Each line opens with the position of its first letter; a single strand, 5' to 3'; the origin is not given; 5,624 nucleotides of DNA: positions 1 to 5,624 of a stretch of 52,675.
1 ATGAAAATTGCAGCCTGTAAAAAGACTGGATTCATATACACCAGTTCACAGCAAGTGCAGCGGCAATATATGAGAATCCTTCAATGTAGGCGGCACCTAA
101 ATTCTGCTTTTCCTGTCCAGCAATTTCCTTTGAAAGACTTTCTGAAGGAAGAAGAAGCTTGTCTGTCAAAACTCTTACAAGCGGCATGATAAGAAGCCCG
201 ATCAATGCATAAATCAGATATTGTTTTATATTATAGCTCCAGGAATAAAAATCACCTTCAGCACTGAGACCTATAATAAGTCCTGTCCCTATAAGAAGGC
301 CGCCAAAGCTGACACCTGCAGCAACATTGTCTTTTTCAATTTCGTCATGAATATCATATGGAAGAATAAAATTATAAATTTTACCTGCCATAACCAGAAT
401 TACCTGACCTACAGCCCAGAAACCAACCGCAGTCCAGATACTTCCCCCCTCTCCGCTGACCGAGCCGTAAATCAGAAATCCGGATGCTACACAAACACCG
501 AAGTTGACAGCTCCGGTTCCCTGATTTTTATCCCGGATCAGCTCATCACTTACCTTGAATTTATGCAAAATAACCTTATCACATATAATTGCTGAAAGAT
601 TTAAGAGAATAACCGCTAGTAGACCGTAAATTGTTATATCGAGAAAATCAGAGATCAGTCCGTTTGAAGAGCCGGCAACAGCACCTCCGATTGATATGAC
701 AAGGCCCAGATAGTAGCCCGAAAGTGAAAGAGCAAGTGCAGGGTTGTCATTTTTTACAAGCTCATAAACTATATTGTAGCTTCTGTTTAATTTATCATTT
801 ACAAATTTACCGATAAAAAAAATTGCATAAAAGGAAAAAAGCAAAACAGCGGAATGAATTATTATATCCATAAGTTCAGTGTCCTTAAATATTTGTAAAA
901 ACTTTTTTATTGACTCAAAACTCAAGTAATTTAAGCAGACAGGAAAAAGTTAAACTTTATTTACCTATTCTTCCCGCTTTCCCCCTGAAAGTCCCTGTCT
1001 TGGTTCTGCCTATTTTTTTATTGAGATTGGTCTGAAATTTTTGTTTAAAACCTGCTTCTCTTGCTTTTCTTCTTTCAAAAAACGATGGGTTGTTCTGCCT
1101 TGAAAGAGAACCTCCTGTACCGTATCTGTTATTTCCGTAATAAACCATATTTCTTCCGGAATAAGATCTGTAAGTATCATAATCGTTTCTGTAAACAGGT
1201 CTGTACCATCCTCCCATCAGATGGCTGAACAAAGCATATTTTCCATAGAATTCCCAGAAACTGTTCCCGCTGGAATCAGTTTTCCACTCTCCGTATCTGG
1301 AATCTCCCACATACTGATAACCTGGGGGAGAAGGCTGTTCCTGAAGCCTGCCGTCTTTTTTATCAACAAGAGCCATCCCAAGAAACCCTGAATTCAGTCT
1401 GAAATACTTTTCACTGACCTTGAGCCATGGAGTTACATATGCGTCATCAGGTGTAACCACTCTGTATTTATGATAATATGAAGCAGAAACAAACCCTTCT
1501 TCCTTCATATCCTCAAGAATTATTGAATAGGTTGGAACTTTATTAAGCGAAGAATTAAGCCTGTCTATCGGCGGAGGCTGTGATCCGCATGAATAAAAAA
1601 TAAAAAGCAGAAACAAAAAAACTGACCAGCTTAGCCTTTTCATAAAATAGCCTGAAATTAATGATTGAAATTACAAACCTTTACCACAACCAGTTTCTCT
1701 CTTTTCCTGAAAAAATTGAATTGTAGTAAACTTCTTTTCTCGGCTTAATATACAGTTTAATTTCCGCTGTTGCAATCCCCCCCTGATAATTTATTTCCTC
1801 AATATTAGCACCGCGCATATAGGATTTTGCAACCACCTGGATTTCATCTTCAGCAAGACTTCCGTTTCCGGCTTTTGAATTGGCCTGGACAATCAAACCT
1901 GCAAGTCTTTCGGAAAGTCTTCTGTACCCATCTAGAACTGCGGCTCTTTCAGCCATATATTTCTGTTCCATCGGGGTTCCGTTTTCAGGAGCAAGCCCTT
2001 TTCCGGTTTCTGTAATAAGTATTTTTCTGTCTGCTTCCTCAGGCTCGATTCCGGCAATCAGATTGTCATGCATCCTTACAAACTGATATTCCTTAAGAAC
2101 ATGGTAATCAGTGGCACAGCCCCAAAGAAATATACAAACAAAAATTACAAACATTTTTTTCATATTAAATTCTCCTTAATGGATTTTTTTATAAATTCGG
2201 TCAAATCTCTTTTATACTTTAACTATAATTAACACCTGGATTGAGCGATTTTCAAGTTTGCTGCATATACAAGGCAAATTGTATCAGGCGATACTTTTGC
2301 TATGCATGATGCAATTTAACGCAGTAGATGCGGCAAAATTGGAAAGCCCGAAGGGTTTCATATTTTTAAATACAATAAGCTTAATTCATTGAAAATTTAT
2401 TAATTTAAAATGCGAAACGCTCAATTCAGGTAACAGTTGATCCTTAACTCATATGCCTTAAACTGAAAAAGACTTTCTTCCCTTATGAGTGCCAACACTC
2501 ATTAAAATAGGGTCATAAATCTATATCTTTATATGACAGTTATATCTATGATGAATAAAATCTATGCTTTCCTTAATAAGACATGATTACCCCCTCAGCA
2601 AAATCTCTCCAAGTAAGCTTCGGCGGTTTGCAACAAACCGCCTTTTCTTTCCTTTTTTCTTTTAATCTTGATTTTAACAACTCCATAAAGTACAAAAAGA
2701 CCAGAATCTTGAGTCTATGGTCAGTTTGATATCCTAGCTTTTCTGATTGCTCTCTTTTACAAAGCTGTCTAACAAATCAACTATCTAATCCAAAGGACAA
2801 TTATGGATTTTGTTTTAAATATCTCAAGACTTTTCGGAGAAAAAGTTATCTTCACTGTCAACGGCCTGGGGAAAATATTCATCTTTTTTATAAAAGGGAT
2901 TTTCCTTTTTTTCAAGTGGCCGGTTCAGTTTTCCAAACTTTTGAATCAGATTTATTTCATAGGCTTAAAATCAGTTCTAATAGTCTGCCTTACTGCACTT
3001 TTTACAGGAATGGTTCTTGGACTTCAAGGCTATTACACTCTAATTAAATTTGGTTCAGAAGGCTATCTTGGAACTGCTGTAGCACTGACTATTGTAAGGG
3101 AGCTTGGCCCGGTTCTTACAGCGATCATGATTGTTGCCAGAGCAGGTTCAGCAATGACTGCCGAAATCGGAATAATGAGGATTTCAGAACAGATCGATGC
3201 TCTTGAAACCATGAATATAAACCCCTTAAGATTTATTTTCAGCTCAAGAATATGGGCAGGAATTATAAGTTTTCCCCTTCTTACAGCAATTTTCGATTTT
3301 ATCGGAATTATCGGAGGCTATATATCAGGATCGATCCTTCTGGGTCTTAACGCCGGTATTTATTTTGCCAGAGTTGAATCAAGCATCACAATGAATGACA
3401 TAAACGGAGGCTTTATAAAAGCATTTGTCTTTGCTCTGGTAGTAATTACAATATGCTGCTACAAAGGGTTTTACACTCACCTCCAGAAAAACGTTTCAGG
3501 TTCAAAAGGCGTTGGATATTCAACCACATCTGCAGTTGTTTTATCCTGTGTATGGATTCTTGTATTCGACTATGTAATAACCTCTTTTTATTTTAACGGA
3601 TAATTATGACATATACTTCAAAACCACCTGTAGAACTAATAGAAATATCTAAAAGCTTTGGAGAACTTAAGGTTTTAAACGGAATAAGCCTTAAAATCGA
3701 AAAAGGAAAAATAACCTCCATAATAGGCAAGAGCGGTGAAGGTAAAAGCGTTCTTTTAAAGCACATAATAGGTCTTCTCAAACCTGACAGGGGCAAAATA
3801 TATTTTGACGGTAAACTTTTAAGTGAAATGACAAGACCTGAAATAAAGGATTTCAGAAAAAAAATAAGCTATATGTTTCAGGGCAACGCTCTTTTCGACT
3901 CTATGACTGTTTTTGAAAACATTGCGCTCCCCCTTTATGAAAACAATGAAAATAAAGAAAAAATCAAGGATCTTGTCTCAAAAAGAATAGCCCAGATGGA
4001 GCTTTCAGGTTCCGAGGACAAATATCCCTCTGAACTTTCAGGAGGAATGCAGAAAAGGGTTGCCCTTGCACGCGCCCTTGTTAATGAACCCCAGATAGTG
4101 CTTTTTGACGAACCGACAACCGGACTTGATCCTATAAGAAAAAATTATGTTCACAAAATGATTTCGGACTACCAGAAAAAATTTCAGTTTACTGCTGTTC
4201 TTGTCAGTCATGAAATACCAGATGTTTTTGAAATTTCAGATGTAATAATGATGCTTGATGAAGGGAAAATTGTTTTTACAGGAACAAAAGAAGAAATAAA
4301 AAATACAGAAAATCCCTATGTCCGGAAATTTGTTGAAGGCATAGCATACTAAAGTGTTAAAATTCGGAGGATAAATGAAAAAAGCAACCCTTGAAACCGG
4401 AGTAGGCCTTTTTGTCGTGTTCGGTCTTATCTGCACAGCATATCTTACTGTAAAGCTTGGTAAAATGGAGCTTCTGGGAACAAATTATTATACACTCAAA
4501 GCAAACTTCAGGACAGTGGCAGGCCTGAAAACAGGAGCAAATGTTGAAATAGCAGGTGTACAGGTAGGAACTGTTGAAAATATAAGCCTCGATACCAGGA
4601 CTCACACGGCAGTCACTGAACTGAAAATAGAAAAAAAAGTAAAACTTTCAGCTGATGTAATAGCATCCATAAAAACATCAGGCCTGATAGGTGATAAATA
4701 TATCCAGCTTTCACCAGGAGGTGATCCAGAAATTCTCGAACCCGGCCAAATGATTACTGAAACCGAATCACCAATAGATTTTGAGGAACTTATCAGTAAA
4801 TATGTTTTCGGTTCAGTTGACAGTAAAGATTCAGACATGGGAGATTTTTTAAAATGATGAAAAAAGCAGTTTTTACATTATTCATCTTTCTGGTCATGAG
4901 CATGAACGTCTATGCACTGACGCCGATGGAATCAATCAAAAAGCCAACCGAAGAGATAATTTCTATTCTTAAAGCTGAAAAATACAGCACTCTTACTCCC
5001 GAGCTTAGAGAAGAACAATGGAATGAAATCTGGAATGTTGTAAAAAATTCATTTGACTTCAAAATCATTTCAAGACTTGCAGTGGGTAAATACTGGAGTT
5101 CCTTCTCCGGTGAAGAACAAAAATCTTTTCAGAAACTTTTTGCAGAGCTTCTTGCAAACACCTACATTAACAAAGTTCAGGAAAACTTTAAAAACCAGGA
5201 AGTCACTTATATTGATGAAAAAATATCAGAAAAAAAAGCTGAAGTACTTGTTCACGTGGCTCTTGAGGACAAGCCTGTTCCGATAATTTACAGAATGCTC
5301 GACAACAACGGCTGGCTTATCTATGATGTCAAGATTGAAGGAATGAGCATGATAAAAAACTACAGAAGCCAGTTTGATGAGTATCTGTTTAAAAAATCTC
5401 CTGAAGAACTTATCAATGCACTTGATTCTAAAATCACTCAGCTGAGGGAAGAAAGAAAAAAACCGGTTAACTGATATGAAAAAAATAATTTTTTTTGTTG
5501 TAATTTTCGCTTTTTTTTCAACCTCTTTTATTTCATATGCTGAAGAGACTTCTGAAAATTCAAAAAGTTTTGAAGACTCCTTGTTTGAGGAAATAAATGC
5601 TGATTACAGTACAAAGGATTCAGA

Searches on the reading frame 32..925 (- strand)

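Call 25: search_protein_families(library=pfam, max_evalue=0.001, proteins=[window:32-925:-])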
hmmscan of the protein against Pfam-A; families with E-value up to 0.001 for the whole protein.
window:32-925:- (297 aa): 1 family
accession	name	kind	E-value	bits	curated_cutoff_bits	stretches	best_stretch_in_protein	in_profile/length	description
PF03994.20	DUF350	-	6.5e-54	182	26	2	163-297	6-133/133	Domain of Unknown Function (DUF350)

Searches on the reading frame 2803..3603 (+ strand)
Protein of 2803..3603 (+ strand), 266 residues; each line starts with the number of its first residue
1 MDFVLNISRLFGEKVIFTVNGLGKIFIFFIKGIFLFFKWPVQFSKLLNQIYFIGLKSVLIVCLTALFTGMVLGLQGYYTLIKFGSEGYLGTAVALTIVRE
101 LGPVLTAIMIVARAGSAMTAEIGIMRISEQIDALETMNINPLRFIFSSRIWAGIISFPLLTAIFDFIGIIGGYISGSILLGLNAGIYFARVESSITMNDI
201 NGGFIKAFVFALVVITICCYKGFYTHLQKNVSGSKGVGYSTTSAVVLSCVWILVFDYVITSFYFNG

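Call 24: search_protein_families(library=pfam, max_evalue=0.001, proteins=[window:2803-3603:+])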
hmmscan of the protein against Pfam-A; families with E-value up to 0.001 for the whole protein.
window:2803-3603:+ (266 aa): 1 family
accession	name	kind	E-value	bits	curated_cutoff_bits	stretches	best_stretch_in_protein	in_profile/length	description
PF02405.21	MlaE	-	4.2e-78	262.2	22.5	1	47-261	2-211/212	Permease MlaE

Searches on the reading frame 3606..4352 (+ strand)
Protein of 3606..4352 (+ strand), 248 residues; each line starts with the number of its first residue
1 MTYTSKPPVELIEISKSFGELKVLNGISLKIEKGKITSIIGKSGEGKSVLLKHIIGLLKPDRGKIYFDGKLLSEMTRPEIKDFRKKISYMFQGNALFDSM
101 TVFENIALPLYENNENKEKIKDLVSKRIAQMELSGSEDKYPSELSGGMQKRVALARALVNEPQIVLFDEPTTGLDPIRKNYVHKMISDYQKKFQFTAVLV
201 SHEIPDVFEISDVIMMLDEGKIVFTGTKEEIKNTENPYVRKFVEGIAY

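Call 24: search_protein_families(library=pfam, max_evalue=0.001, proteins=[window:3606-4352:+])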
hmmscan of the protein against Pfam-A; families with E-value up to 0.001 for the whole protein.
window:3606-4352:+ (248 aa): 3 families
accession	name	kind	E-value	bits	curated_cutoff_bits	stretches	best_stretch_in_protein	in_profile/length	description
PF00005.33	ABC_tran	-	4.8e-37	128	25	1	24-172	1-137/137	ABC transporter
PF02463.25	SMC_N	-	9.5e-06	25.6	40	1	34-203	24-200/220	RecF/RecN/SMC N terminal domain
PF13304.12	AAA_21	-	0.00016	22.3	27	0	127-176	221-273/304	AAA domain, putative AbiEii toxin, Type IV TA system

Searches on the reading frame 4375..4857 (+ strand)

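Call 25: search_protein_families(library=pfam, max_evalue=0.001, proteins=[window:4375-4857:+])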
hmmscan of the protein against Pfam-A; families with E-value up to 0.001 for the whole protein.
window:4375-4857:+ (160 aa): 1 family
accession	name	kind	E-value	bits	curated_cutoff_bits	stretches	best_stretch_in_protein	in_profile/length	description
PF02470.25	MlaD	-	4.7e-22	78.5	25.1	1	38-115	2-81/81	MlaD protein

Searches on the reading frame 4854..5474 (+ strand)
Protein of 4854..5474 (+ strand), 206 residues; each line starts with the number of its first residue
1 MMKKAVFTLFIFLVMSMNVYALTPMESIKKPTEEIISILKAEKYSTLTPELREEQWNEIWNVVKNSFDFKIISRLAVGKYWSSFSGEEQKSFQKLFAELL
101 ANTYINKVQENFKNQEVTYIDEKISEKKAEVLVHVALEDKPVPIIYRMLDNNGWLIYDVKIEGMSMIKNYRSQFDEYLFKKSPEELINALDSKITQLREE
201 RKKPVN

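Call 25: search_protein_families(library=pfam, max_evalue=0.001, proteins=[window:4854-5474:+])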
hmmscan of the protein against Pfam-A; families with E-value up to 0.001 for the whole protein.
window:4854-5474:+ (206 aa): 1 family
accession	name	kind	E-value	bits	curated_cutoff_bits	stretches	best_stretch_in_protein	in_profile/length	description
PF05494.18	MlaC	-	2.8e-38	131.8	26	1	32-191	4-165/166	MlaC protein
